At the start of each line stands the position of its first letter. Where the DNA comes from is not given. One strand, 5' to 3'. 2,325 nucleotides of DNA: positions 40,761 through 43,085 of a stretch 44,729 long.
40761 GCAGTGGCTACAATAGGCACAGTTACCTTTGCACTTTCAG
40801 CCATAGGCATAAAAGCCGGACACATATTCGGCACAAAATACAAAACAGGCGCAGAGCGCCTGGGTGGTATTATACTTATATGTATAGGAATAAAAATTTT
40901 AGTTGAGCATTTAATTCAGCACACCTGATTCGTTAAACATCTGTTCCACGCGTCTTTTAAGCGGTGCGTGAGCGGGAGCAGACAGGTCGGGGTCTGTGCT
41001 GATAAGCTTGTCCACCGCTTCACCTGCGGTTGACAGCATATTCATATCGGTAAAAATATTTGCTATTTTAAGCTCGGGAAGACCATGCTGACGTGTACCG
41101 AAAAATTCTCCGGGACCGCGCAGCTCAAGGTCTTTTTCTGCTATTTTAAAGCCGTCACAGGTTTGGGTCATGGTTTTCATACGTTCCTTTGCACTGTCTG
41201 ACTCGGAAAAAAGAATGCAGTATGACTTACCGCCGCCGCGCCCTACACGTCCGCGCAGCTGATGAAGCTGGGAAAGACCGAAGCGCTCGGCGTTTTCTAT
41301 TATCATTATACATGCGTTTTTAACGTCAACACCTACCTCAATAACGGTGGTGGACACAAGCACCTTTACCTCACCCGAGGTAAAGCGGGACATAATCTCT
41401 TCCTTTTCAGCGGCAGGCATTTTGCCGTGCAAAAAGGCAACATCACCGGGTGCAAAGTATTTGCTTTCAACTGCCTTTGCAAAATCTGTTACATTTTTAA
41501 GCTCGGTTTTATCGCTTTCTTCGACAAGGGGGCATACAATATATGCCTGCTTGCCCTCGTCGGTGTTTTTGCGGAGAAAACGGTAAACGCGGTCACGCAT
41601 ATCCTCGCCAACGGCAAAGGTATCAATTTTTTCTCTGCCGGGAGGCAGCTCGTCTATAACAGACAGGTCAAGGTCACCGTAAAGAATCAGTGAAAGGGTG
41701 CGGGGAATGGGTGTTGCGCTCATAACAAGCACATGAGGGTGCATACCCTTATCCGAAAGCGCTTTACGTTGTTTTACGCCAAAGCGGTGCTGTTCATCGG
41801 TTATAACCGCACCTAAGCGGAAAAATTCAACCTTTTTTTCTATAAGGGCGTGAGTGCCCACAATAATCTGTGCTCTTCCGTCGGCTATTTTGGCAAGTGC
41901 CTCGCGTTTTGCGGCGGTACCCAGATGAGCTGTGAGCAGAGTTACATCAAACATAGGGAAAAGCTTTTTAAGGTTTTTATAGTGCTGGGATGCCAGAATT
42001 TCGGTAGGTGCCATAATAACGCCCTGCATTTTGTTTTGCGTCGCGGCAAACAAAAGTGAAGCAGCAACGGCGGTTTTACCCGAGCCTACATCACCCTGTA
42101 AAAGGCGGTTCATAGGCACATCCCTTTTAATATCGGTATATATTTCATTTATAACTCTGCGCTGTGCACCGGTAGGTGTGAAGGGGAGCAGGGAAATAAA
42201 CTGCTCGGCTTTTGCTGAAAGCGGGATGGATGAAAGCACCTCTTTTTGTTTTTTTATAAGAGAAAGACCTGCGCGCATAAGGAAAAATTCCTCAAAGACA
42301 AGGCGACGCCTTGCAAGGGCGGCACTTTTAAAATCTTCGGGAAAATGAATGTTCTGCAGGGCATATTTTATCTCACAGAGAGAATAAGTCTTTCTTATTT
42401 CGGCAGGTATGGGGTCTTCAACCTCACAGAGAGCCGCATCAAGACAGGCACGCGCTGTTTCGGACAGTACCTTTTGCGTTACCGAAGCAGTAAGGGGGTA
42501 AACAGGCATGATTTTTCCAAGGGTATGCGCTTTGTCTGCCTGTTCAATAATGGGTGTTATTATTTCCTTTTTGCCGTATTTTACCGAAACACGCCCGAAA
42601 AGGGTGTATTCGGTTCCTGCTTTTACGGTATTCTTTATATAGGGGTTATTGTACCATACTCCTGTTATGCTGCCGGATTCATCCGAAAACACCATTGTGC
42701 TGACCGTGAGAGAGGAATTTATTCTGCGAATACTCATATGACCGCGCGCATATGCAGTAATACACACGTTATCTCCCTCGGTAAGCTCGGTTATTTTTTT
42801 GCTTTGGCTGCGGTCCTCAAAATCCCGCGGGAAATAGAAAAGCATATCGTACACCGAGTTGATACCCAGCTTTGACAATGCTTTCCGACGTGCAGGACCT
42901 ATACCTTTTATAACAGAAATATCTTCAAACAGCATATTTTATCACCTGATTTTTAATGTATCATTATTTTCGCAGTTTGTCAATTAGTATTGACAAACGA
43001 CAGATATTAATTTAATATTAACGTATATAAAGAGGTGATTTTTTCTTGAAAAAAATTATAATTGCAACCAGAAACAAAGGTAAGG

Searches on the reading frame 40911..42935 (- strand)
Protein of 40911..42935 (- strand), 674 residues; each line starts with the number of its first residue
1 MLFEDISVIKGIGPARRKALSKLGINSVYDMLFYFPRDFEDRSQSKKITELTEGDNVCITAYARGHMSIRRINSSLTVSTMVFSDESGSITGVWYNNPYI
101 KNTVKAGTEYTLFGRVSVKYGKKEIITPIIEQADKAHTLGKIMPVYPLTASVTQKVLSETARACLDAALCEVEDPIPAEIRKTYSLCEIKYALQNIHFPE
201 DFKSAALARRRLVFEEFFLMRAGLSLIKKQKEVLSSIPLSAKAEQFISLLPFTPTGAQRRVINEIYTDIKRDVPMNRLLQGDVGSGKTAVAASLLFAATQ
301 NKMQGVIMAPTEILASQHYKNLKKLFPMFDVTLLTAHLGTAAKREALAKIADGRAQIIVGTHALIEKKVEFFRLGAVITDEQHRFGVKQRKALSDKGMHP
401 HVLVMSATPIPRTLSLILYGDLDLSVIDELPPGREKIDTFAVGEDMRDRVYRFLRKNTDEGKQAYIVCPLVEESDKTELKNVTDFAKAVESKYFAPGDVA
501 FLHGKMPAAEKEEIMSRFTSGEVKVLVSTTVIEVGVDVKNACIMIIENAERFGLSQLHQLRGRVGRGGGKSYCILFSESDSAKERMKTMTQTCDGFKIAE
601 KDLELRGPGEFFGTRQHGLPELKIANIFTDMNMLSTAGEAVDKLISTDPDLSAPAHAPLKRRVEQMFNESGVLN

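Call 27: search_protein_families(library=pfam, proteins=[window:40911-42935:-])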
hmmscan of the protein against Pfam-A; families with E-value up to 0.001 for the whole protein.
window:40911-42935:- (674 aa): 9 families
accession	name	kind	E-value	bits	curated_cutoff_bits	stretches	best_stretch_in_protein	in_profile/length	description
PF17191.10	RecG_wedge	-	5.3e-31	107.8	23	1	5-159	1-153/162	RecG wedge domain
PF00270.35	DEAD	-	1.1e-24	87.6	26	1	257-414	3-164/167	DEAD/DEAH box helicase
PF00271.37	Helicase_C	-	8.3e-23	81.2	23.5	1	450-568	6-110/110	Helicase conserved C-terminal domain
PF19833.4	RecG_dom3_C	-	8.7e-16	58.2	26.8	1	592-668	1-78/87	ATP-dependent DNA helicase RecG, domain 3, C-terminal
PF04851.21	ResIII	-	3.9e-11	43.6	22.5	1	255-409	5-162/164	Type III restriction enzyme, res subunit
PF22590.2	Cas3-like_C_2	-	7.8e-05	23.3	27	1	481-566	14-103/106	CRISPR-associated nuclease/helicase Cas3, C-terminal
PF01336.31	tRNA_anti-codon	-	0.00012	22.4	27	1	69-127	7-69/75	OB-fold nucleic acid binding domain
PF13191.12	AAA_16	-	0.00057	20.8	32.6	0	258-468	8-138/167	AAA ATPase domain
PF00176.29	SNF2-rel_dom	-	0.00072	19.2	24.9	0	275-414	18-168/290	SNF2-related domain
